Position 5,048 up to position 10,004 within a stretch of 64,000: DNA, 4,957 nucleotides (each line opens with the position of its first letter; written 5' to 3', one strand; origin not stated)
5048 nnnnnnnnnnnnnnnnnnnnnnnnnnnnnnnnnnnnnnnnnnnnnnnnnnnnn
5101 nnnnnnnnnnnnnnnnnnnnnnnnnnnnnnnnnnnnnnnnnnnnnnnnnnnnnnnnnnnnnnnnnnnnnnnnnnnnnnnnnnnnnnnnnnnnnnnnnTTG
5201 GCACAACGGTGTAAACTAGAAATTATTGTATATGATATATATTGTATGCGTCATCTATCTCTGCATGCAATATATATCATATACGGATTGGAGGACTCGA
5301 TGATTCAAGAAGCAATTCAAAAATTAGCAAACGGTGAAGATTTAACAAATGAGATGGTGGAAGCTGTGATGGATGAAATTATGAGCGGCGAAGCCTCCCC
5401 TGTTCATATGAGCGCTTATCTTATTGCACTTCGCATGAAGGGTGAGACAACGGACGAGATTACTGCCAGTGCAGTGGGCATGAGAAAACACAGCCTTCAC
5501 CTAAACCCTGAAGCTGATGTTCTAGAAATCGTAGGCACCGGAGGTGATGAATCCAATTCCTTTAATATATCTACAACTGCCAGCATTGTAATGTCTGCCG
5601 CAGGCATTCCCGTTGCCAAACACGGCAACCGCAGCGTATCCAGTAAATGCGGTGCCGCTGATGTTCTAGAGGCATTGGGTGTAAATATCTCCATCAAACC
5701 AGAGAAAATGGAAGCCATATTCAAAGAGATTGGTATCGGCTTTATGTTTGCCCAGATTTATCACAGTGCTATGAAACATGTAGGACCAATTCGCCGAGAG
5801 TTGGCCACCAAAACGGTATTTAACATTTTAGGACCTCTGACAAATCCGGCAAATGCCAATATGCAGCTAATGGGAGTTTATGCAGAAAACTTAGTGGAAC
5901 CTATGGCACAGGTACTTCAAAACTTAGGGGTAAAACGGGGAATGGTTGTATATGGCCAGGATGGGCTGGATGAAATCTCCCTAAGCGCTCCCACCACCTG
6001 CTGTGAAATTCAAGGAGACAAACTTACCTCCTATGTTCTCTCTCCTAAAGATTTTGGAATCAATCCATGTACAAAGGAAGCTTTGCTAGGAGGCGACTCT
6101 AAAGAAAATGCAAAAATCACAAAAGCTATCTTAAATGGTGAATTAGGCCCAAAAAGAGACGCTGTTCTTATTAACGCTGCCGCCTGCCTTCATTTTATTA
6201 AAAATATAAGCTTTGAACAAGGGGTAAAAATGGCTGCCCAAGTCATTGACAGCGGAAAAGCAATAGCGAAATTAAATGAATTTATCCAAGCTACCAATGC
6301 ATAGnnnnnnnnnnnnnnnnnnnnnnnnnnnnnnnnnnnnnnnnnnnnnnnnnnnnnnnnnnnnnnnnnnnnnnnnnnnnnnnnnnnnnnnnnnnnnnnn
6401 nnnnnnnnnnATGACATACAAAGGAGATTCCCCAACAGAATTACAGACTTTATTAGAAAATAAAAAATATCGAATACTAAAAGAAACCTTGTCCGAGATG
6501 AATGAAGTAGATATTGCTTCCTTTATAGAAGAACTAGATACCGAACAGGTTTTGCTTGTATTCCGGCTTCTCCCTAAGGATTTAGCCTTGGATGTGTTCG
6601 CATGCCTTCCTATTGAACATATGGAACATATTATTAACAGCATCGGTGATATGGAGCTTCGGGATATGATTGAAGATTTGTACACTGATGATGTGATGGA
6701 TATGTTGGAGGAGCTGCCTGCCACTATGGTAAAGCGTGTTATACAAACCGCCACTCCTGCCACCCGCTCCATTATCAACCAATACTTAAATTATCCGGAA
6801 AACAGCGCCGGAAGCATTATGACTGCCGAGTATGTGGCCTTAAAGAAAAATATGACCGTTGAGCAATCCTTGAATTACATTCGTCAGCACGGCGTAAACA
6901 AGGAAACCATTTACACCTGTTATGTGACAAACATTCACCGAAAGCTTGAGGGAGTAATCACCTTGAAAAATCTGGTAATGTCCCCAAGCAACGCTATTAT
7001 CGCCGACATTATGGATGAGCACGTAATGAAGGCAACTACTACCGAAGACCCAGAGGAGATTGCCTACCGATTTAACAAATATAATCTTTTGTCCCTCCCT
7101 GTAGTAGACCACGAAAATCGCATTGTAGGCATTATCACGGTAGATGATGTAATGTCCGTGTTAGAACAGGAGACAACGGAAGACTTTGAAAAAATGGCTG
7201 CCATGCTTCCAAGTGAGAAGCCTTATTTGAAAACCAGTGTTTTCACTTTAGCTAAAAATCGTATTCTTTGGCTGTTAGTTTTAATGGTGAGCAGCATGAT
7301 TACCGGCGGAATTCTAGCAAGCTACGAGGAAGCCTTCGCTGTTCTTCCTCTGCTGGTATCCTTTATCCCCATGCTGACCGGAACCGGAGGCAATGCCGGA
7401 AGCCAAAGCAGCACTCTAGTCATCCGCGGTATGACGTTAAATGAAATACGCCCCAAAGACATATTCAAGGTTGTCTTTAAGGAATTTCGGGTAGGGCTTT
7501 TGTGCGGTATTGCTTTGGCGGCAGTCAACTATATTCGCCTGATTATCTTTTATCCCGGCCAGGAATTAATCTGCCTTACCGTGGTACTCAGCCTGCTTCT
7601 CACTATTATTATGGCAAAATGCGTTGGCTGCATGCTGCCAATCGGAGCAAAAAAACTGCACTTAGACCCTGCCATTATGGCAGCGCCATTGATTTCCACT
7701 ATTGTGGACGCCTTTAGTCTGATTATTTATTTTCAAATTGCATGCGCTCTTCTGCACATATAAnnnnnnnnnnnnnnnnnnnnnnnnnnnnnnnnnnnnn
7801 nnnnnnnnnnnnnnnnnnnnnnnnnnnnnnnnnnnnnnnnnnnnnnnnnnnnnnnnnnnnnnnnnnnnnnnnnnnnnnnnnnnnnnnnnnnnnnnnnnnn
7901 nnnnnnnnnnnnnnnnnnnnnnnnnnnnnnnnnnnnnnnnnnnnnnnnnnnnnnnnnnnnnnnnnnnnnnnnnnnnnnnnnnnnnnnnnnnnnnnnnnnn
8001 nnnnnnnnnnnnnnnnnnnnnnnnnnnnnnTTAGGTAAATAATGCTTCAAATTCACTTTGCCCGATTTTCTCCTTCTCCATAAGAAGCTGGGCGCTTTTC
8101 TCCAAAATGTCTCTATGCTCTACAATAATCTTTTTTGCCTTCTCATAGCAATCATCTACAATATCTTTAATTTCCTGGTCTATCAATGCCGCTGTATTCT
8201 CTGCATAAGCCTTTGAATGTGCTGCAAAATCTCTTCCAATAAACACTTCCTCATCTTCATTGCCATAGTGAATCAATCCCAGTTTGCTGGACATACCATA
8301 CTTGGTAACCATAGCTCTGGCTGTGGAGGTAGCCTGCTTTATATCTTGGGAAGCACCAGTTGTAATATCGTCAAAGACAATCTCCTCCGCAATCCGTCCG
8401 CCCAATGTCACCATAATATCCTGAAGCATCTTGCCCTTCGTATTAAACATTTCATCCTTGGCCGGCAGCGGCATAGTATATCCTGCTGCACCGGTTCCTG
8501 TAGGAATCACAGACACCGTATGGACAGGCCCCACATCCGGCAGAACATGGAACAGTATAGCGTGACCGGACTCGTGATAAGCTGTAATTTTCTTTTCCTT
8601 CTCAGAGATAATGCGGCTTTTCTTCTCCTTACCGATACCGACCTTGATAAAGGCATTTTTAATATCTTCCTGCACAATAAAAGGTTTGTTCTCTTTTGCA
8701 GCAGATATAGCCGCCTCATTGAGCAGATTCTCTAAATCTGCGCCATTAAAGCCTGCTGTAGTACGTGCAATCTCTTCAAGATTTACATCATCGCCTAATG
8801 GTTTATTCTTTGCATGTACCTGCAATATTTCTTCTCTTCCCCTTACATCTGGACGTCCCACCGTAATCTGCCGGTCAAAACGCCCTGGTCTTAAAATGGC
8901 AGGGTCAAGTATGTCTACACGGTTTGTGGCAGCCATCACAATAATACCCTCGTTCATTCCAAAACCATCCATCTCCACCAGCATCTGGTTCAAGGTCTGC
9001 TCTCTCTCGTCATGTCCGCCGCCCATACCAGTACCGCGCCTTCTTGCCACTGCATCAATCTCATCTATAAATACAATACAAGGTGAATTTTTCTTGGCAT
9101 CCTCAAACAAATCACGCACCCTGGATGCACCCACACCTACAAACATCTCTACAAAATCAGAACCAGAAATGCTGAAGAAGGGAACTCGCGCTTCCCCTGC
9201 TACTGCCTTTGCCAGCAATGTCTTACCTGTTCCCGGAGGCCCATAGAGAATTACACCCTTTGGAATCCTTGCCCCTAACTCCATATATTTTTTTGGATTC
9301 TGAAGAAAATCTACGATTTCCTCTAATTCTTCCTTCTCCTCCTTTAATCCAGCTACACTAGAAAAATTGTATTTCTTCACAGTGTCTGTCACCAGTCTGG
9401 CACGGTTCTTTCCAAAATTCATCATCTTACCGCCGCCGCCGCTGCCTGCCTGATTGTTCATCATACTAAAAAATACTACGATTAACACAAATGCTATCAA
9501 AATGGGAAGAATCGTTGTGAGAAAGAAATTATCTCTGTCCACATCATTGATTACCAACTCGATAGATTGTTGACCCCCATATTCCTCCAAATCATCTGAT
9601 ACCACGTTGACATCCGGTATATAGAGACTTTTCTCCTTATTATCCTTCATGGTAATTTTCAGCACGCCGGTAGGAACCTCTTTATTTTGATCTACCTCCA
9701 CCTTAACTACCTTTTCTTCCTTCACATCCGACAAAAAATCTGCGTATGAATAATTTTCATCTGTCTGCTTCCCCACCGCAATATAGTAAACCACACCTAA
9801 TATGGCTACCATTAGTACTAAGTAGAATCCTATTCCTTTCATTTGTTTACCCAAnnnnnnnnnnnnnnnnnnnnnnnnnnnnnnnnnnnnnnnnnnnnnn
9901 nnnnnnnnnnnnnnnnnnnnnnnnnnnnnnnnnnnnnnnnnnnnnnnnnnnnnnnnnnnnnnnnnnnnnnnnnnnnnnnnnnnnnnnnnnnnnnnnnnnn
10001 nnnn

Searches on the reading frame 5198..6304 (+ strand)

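Call 30: search_protein_families(library=pfam, proteins=[window:5198-6304:+], max_evalue=0.001)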
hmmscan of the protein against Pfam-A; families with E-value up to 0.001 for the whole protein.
window:5198-6304:+ (368 aa): 2 families
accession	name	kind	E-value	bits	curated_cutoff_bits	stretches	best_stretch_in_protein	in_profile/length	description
PF00591.27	Glycos_transf_3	-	2e-92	309.8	27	1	107-355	3-252/253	Glycosyl transferase family, a/b domain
PF02885.22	Glycos_trans_3N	-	1.5e-22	79.5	26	1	37-98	1-62/63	Glycosyl transferase family, helical bundle domain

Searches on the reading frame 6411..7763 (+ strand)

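Call 30: search_protein_families(library=pfam, proteins=[window:6411-7763:+], max_evalue=0.001)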
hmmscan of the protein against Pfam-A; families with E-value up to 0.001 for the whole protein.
window:6411-7763:+ (450 aa): 3 families
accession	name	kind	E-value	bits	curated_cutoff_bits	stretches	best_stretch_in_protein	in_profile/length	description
PF01769.21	MgtE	-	1.9e-37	128.7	27.6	1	319-442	1-124/125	Divalent cation transporter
PF03448.22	MgtE_N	-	1.3e-23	83.9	25.9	1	30-131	1-102/102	MgtE intracellular N domain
PF00571.33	CBS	-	1.6e-17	64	24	2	197-251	1-55/57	CBS domain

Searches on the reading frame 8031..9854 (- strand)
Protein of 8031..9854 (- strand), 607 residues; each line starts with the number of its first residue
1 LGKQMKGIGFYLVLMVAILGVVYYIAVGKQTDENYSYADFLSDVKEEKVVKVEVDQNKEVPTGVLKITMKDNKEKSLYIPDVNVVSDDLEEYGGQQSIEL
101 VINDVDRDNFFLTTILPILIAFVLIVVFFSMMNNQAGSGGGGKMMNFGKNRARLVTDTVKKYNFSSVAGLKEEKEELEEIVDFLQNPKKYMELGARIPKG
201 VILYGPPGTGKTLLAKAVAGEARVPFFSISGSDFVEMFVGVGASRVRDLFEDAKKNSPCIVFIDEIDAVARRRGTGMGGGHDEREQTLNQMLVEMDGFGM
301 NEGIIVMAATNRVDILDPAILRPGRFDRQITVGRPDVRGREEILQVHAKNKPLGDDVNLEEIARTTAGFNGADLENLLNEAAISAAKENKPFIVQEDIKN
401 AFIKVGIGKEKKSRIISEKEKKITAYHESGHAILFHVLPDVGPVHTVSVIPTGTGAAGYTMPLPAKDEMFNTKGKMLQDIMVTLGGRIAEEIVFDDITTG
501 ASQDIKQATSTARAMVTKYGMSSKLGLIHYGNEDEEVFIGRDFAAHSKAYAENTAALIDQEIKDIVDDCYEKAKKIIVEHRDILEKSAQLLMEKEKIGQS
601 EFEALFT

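Call 30: search_protein_families(library=pfam, proteins=[window:8031-9854:-], max_evalue=0.001)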
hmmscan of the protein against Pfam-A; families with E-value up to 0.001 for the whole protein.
window:8031-9854:- (607 aa): 8 families
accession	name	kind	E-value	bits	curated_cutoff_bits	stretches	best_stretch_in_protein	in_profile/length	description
PF01434.24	Peptidase_M41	-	4.1e-64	216.4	29.9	1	414-604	1-190/191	Peptidase family M41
PF00004.35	AAA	-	1.4e-46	158.6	21.2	1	201-333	1-130/131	ATPase family associated with various cellular activities (AAA)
PF17862.7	AAA_lid_3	-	5.6e-14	51.8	27.2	1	356-399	1-44/45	AAA+ lid domain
PF06480.20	FtsH_ext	-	9.2e-12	45.5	25.5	1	9-99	2-97/103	FtsH Extracellular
PF23902.1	AAA_lid_PRS2_C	-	8.9e-05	23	34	1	340-404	4-69/73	PRS2 AAA+ lid C-terminal domain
PF07728.20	AAA_5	-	0.00014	22.3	22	1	200-270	1-79/139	AAA domain (dynein-related subfamily)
PF13191.12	AAA_16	-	0.00021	22.3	32.6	0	198-222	24-48/167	AAA ATPase domain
PF05496.18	RuvB_N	-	0.00055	20.2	27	0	200-268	35-95/159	Holliday junction DNA helicase RuvB P-loop domain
